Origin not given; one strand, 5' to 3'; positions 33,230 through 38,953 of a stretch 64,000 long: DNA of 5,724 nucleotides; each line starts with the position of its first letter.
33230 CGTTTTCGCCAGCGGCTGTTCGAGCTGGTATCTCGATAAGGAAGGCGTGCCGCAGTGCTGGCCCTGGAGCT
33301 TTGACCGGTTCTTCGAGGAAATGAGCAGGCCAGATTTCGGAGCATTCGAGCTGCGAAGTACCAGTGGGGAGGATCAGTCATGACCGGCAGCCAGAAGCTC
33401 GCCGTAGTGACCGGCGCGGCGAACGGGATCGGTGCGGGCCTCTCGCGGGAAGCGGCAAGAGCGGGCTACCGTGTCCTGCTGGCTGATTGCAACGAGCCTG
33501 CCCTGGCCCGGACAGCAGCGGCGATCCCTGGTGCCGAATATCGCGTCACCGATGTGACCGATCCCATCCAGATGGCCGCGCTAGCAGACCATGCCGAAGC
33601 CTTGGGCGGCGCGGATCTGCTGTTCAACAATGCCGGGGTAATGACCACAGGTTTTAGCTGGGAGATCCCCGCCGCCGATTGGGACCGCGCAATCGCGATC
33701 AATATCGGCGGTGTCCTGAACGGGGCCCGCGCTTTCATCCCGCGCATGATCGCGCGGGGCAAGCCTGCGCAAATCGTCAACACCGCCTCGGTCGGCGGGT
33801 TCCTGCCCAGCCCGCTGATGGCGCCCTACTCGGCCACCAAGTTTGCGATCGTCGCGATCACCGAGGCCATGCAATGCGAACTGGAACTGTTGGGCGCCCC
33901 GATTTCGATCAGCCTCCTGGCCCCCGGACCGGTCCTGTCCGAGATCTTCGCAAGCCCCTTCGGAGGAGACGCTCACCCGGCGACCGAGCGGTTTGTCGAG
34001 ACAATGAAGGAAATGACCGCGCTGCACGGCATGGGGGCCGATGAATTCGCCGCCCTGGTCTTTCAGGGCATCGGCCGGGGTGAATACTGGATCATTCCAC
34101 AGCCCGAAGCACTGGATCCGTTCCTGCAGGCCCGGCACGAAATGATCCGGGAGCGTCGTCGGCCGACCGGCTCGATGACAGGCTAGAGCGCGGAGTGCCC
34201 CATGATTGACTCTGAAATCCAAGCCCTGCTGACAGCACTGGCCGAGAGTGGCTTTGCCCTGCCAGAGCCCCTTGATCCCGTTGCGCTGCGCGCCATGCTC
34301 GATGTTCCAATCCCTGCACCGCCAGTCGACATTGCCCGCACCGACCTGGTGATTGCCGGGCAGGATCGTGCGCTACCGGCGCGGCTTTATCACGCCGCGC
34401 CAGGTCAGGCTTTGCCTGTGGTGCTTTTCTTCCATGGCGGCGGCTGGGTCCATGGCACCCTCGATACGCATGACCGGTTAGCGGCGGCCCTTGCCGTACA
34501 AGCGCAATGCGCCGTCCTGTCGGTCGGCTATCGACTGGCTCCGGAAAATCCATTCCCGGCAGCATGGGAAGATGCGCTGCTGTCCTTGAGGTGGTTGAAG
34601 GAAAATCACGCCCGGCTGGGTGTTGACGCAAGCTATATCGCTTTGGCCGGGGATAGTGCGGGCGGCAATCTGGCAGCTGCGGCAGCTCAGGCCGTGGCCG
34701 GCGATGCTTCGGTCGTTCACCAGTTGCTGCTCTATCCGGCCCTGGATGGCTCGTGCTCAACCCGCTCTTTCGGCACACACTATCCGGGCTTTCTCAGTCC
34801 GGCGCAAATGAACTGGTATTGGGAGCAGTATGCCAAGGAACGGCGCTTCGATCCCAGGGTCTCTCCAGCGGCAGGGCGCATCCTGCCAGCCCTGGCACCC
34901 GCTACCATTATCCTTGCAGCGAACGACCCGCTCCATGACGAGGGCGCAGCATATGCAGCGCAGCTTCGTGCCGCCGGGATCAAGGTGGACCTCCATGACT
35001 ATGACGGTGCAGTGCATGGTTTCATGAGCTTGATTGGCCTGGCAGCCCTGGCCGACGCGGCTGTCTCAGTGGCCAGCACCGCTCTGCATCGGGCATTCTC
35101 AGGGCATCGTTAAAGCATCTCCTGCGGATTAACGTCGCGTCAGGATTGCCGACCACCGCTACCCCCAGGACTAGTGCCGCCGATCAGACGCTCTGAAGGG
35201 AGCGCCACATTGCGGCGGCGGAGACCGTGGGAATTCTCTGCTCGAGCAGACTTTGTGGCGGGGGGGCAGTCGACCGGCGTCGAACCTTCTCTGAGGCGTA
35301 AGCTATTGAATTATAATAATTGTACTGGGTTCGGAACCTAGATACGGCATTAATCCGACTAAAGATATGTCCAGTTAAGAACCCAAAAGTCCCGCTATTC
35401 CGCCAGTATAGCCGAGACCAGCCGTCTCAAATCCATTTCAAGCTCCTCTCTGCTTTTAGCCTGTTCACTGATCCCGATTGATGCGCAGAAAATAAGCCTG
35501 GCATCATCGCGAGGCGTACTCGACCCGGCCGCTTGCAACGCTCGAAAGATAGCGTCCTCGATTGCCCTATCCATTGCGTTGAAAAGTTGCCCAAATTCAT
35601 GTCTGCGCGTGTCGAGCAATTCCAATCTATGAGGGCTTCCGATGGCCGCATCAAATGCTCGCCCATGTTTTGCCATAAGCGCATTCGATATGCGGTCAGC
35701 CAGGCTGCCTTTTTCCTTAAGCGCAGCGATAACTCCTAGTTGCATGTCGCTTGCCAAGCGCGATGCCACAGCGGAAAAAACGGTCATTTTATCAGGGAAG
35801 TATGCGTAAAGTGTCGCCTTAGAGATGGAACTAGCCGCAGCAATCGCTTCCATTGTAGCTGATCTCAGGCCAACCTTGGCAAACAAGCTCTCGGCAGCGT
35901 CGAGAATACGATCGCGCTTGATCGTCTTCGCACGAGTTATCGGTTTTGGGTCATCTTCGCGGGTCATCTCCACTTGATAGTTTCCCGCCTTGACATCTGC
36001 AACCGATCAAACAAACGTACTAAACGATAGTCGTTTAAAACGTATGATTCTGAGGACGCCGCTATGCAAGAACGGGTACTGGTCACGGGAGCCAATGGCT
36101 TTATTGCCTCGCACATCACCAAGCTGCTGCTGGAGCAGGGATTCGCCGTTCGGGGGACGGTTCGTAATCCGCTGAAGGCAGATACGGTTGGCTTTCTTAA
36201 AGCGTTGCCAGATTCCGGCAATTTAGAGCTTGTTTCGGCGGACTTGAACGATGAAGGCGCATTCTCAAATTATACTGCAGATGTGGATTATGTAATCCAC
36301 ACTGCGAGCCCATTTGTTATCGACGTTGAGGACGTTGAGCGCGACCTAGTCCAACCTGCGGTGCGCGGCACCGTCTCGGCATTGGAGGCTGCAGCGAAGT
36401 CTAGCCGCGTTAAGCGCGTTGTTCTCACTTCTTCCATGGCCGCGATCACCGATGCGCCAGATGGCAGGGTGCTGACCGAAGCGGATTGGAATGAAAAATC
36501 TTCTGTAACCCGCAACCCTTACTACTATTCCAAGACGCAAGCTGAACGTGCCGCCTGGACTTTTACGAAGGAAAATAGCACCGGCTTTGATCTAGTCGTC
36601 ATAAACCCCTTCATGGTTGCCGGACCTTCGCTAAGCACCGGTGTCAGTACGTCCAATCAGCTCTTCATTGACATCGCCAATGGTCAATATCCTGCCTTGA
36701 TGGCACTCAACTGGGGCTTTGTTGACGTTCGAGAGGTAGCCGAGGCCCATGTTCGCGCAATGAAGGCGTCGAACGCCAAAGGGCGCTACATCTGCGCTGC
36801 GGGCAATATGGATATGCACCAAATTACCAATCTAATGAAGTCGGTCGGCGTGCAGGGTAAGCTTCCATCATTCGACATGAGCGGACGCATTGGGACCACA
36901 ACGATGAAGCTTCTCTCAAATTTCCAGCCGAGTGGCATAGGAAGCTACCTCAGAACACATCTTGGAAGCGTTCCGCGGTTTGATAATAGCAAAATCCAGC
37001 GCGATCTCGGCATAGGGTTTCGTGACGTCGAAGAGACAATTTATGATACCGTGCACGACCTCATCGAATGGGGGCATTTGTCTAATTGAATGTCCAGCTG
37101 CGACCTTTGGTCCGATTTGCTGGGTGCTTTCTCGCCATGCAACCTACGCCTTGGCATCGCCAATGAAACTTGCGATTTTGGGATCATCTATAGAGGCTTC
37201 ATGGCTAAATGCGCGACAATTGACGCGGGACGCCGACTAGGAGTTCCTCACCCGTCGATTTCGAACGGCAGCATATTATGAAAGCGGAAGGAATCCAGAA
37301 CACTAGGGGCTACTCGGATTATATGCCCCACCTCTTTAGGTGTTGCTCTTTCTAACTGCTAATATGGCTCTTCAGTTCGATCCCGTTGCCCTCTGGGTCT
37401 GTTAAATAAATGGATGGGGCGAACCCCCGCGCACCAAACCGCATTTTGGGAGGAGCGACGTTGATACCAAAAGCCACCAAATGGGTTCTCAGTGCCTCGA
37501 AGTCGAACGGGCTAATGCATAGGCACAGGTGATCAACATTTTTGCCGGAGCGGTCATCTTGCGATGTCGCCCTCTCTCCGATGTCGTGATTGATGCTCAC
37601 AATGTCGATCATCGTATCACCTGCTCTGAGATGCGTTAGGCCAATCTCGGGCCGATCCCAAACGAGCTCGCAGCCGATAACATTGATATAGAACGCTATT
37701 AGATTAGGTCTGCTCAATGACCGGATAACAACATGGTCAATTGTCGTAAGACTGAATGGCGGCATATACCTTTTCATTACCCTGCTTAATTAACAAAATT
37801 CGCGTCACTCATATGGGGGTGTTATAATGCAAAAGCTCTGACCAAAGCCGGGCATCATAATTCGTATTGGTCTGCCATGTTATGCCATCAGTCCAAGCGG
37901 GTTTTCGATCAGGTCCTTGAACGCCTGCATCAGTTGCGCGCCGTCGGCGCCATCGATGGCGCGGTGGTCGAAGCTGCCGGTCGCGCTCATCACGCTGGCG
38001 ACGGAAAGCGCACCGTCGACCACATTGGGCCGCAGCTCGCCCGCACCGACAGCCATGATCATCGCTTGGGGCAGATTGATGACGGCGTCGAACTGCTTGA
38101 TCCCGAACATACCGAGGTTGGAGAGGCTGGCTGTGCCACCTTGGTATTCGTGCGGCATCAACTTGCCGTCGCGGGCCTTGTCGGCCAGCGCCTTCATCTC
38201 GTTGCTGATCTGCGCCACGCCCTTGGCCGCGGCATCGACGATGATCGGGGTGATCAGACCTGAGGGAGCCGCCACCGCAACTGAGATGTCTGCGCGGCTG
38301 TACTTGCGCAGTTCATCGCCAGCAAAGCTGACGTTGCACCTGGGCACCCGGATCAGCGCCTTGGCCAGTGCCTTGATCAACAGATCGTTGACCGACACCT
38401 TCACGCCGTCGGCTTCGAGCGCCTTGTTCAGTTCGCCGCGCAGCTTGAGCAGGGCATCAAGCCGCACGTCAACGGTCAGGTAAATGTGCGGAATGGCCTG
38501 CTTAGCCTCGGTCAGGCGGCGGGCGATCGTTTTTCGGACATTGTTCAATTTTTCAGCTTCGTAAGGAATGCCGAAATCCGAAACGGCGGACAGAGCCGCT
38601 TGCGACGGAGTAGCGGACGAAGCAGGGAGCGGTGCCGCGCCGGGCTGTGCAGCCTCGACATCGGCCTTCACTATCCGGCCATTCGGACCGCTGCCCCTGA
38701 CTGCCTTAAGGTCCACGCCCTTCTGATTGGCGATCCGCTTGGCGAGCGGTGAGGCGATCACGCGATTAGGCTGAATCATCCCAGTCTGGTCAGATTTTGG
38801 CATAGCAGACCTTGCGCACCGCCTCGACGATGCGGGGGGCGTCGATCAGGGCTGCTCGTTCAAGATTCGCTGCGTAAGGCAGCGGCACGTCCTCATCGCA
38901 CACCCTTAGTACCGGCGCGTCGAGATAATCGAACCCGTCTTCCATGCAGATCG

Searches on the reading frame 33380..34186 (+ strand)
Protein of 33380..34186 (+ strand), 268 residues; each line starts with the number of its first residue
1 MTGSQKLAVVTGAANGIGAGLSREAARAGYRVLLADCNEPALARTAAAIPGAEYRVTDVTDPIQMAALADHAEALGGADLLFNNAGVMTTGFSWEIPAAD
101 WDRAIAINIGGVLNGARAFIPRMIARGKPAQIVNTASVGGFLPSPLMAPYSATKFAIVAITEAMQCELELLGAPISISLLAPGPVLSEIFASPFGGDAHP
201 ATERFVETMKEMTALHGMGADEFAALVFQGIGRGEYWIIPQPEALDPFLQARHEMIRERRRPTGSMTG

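Call 84: search_protein_families(library=pfam, proteins=[window:33380-34186:+], max_evalue=0.001)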
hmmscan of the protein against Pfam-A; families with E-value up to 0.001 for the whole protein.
window:33380-34186:+ (268 aa): 2 families
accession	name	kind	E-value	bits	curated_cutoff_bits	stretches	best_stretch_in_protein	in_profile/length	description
PF00106.31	adh_short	-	1e-42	146.3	26.6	1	6-191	1-188/195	short chain dehydrogenase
PF13561.12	adh_short_C2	-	1.4e-26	94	27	1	12-194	1-184/236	Enoyl-(Acyl carrier protein) reductase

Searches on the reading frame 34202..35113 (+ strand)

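Call 84: search_protein_families(library=pfam, proteins=[window:34202-35113:+], max_evalue=0.001)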
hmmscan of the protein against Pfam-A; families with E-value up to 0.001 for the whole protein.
window:34202-35113:+ (303 aa): 3 families
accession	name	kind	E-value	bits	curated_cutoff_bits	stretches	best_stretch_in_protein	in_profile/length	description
PF07859.19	Abhydrolase_3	-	1.8e-64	217.8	25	1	74-275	1-209/210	alpha/beta hydrolase fold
PF20434.5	BD-FAE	-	9e-21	74.8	26.8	1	68-163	10-108/215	BD-FAE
PF00135.34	COesterase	-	1.7e-08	34.3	27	1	66-161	98-200/515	Carboxylesterase family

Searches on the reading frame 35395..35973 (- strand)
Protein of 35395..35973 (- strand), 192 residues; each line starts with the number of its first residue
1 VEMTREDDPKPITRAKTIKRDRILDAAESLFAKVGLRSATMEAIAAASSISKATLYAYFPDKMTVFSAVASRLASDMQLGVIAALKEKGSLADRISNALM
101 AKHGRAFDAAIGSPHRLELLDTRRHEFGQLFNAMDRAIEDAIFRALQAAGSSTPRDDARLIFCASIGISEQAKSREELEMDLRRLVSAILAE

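Call 84: search_protein_families(library=pfam, proteins=[window:35395-35973:-], max_evalue=0.001)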
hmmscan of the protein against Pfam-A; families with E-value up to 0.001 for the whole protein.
window:35395-35973:- (192 aa): 1 family
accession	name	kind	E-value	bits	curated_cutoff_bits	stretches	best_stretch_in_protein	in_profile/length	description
PF00440.29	TetR_N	-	5e-14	52.2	24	1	23-69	1-47/47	Bacterial regulatory proteins, tetR family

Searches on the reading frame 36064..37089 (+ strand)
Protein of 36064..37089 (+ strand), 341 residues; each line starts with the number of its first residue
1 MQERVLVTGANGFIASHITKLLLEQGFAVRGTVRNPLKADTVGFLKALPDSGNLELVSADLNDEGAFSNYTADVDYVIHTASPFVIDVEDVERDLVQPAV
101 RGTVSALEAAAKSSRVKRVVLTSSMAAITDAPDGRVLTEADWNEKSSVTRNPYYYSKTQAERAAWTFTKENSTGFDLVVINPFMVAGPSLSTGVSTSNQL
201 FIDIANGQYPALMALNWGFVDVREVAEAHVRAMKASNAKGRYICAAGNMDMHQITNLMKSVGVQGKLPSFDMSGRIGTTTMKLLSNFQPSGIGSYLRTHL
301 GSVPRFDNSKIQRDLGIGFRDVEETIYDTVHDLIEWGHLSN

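Call 84: search_protein_families(library=pfam, proteins=[window:36064-37089:+], max_evalue=0.001)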
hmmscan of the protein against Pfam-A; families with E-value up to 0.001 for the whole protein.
window:36064-37089:+ (341 aa): 7 families
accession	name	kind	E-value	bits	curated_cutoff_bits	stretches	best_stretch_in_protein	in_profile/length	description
PF01370.27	Epimerase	-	1.9e-26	93.4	20.9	1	5-238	1-230/240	NAD dependent epimerase/dehydratase family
PF13460.12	NAD_binding_10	-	3.2e-16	60.2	27.2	1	9-163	1-130/184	NAD(P)H-binding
PF01073.25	3Beta_HSD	-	3.4e-16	59.5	22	1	6-235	1-231/280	3-beta hydroxysteroid dehydrogenase/isomerase family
PF16363.11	GDP_Man_Dehyd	-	2.1e-14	54.2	27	1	6-249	1-252/332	GDP-mannose 4,6 dehydratase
PF07993.18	NAD_binding_4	-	7.5e-13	48.6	20.1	1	7-209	1-235/258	Male sterility protein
PF05368.20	NmrA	-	4.1e-11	43.5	27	1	2-150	2-132/298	NmrA-like family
PF08659.16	KR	-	0.00062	20.2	22.6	0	5-132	3-144/180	KR domain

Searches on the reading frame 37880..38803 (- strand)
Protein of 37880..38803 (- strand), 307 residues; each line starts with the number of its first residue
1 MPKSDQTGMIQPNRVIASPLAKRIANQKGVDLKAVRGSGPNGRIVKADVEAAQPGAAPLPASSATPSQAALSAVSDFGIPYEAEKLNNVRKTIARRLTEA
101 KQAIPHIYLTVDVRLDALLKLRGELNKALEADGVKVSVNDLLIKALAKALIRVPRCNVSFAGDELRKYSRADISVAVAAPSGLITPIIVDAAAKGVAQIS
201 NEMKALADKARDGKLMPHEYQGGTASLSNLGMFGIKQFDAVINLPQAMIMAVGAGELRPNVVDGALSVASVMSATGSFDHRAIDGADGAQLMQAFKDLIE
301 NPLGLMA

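Call 6: search_protein_families(library=ncbifam, proteins=[window:37880-38803:-], max_evalue=1e-10)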
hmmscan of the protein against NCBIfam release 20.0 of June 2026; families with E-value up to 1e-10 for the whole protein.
window:37880-38803:- (307 aa): 9 families
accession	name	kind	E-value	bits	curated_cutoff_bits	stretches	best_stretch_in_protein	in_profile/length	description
TIGR01349.1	PDHac_trf_mito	equivalog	7e-113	378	445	1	7-306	133-436/437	pyruvate dehydrogenase complex dihydrolipoamide acetyltransferase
NF008814.0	PRK11854.1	equivalog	2.8e-58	197.8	722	1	12-301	329-631/637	pyruvate dehydrogenase complex dihydrolipoyllysine-residue acetyltransferase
NF004309.0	PRK05704.1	equivalog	2.7e-56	191.7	449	1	14-305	111-404/408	2-oxoglutarate dehydrogenase complex dihydrolipoyllysine-residue succinyltransferase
NF011416.0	PRK14843.1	equivalog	7.8e-53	179.6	429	1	5-306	39-346/347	dihydrolipoamide acetyltransferase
TIGR01347.1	sucB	equivalog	4.2e-51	174.4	378.65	1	11-305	107-400/404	dihydrolipoyllysine-residue succinyltransferase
TIGR01348.1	PDHac_trf_long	equivalog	7.8e-51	173.3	552.1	1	9-302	277-582/587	dihydrolipoyllysine-residue acetyltransferase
TIGR02927.1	SucB_Actino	equivalog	2.9e-44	151.9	423.45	1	17-301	268-570/579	2-oxoglutarate dehydrogenase, E2 component, dihydrolipoamide succinyltransferase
NF008815.0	PRK11857.1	equivalog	2.4e-40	138.9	378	1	14-302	3-302/308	dihydrolipoamide acetyltransferase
NF008907.0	PRK12270.1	equivalog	2e-18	65.6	878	1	62-299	109-361/1241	multifunctional oxoglutarate decarboxylase/oxoglutarate dehydrogenase thiamine pyrophosphate-binding subunit/dihydrolipoyllysine-residue suc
